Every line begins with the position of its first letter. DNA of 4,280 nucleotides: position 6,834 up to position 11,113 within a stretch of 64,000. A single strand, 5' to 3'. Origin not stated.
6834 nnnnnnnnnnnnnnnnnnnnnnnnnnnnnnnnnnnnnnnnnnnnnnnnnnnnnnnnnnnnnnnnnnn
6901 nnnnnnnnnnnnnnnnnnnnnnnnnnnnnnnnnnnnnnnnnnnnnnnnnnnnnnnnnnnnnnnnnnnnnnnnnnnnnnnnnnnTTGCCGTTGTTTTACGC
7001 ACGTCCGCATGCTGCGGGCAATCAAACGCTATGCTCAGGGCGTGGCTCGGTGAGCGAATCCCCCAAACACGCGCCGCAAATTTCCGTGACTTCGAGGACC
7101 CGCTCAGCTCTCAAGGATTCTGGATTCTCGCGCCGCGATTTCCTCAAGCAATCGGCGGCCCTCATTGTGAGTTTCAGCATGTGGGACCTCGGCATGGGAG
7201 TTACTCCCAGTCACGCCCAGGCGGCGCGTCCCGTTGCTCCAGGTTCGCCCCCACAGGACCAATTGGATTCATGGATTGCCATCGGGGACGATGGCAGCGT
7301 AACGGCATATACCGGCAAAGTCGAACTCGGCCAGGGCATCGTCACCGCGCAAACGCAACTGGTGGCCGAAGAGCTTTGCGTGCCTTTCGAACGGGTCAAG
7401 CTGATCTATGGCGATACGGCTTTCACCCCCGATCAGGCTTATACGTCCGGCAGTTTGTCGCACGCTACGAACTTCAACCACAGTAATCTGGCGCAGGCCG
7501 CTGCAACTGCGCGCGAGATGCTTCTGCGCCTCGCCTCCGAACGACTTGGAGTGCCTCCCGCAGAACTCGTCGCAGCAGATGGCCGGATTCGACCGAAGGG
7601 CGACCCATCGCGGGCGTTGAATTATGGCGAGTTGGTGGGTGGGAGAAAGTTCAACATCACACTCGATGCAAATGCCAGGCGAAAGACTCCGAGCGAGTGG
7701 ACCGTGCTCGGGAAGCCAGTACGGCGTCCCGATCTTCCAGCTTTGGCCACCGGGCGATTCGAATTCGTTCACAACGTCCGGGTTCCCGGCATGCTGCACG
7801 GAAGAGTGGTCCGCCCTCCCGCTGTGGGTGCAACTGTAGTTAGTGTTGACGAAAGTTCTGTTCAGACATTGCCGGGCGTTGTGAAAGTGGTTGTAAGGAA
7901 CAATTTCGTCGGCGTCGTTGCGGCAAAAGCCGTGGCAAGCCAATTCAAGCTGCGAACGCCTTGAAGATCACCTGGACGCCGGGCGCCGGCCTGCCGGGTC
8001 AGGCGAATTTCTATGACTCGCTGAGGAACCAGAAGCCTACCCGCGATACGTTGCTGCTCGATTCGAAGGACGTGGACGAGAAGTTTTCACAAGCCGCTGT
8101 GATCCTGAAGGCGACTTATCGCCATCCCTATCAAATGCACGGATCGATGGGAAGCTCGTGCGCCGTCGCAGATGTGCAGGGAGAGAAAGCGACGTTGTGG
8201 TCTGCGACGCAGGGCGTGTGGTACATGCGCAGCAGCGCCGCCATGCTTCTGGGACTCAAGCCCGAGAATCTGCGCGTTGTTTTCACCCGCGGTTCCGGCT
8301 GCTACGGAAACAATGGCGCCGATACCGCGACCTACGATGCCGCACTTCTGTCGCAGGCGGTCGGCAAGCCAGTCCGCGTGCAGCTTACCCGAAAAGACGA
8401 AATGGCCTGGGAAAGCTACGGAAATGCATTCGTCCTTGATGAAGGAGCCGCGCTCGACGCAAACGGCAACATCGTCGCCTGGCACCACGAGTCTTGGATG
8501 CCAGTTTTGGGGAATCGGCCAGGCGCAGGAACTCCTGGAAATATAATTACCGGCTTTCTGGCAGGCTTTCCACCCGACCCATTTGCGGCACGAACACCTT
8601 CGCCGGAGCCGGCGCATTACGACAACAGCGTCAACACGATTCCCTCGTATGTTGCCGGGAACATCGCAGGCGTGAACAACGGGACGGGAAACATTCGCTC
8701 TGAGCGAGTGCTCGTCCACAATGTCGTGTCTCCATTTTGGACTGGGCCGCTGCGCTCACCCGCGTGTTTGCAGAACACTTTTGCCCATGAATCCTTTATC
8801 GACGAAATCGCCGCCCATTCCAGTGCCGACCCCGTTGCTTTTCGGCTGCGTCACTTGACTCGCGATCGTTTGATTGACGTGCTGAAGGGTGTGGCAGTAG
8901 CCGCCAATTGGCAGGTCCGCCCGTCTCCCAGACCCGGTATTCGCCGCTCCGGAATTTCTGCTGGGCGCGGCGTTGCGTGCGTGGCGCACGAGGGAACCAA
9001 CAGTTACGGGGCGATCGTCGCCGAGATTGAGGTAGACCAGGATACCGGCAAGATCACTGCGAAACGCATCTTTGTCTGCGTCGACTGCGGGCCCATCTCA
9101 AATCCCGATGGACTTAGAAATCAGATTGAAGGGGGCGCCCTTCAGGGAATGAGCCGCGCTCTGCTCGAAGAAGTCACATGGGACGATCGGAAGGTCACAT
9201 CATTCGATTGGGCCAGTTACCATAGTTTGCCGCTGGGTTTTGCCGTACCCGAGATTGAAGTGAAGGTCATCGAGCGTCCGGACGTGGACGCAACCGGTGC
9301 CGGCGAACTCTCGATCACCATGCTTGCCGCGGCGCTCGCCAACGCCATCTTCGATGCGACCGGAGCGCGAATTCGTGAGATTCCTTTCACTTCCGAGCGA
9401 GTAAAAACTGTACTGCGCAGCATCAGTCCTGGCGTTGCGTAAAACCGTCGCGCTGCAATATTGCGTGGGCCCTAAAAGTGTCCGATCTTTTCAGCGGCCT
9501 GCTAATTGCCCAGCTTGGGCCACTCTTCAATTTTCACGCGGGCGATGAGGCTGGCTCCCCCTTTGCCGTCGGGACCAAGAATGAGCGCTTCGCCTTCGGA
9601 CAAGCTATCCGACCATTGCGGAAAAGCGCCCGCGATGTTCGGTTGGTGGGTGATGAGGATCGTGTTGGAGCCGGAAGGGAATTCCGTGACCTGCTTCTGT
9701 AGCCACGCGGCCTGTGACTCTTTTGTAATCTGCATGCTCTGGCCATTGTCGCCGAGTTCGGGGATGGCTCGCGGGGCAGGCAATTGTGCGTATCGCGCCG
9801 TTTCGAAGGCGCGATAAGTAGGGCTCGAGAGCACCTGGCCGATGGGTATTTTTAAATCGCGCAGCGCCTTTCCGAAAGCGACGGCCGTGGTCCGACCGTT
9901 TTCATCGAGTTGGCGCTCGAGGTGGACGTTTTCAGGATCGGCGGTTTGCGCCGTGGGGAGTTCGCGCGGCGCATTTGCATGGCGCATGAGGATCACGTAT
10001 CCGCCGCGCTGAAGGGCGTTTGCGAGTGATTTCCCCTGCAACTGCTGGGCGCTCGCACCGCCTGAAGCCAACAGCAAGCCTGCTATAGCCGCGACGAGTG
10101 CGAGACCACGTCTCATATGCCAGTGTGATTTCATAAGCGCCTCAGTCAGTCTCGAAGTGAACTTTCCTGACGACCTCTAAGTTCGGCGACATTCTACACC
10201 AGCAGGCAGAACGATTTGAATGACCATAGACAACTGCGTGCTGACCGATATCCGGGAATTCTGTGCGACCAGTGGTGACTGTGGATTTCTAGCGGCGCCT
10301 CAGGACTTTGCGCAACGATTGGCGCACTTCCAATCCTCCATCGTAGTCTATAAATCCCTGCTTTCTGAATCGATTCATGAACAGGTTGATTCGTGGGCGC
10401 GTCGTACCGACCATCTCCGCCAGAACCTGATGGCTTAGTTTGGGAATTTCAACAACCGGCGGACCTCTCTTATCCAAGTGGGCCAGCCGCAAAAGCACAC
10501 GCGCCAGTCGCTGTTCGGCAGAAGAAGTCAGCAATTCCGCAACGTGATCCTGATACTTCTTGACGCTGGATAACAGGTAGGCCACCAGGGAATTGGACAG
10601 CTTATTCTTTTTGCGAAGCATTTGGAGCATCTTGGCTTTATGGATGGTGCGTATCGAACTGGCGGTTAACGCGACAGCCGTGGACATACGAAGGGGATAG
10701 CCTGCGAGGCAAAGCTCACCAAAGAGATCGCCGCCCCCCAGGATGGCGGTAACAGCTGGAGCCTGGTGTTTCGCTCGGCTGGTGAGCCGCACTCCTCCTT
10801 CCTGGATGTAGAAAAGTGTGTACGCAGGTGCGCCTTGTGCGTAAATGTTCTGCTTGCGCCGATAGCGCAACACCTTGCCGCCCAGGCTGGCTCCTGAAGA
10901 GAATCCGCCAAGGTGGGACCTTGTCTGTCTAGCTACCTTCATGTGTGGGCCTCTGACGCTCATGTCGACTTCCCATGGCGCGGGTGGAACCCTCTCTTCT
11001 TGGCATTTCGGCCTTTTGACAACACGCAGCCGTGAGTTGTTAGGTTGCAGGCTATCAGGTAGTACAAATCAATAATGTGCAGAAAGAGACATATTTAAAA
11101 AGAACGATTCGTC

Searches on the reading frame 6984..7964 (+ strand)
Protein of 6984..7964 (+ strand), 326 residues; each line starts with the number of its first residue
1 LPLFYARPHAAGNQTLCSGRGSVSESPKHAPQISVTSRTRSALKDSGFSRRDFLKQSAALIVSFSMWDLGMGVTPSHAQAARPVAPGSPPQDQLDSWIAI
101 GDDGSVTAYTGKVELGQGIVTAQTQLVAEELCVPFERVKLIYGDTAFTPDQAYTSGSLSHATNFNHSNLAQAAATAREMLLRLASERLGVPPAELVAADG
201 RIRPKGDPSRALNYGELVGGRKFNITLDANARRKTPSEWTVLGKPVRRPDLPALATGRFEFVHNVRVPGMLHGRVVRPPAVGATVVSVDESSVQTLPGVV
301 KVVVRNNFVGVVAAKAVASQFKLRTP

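Call 38: search_protein_families(library=pfam, proteins=[window:6984-7964:+], max_evalue=0.0001)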
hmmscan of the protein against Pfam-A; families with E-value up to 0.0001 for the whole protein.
window:6984-7964:+ (326 aa): 2 families
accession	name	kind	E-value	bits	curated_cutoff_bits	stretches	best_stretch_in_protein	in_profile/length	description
PF20256.3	MoCoBD_2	-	2.4e-24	86.7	27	1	68-229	24-179/283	Molybdopterin cofactor-binding domain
PF01315.27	Ald_Xan_dh_C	-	3.1e-06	27.9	31.3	1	256-309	1-54/110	Aldehyde oxidase and xanthine dehydrogenase, a/b hammerhead domain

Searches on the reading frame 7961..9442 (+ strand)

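Call 38: search_protein_families(library=pfam, proteins=[window:7961-9442:+], max_evalue=0.0001)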
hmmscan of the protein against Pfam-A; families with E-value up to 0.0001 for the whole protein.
window:7961-9442:+ (493 aa): 2 families
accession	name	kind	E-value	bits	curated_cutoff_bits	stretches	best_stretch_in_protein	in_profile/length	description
PF02738.23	MoCoBD_1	-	2.1e-29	102.8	27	1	35-179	15-162/244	Molybdopterin cofactor-binding domain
PF20256.3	MoCoBD_2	-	1.2e-19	71.3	27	1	346-410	199-263/283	Molybdopterin cofactor-binding domain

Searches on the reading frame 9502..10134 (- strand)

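Call 38: search_protein_families(library=pfam, proteins=[window:9502-10134:-], max_evalue=0.0001)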
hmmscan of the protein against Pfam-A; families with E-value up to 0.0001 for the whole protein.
window:9502-10134:- (210 aa): 1 family
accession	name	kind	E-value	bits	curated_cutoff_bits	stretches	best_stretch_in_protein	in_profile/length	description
PF00300.27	His_Phos_1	-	2.6e-06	27.7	21.7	1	47-117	1-64/194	Histidine phosphatase superfamily (branch 1)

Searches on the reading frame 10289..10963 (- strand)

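Call 38: search_protein_families(library=pfam, proteins=[window:10289-10963:-], max_evalue=0.0001)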
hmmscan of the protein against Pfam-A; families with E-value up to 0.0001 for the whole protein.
window:10289-10963:- (224 aa): 2 families
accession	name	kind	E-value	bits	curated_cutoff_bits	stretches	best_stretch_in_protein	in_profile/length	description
PF13545.12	HTH_Crp_2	-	1.5e-13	50.9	27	1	151-213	1-61/70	Crp-like helix-turn-helix domain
PF00027.35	cNMP_binding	-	1.6e-13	50.9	27.5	1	32-118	2-88/89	Cyclic nucleotide-binding domain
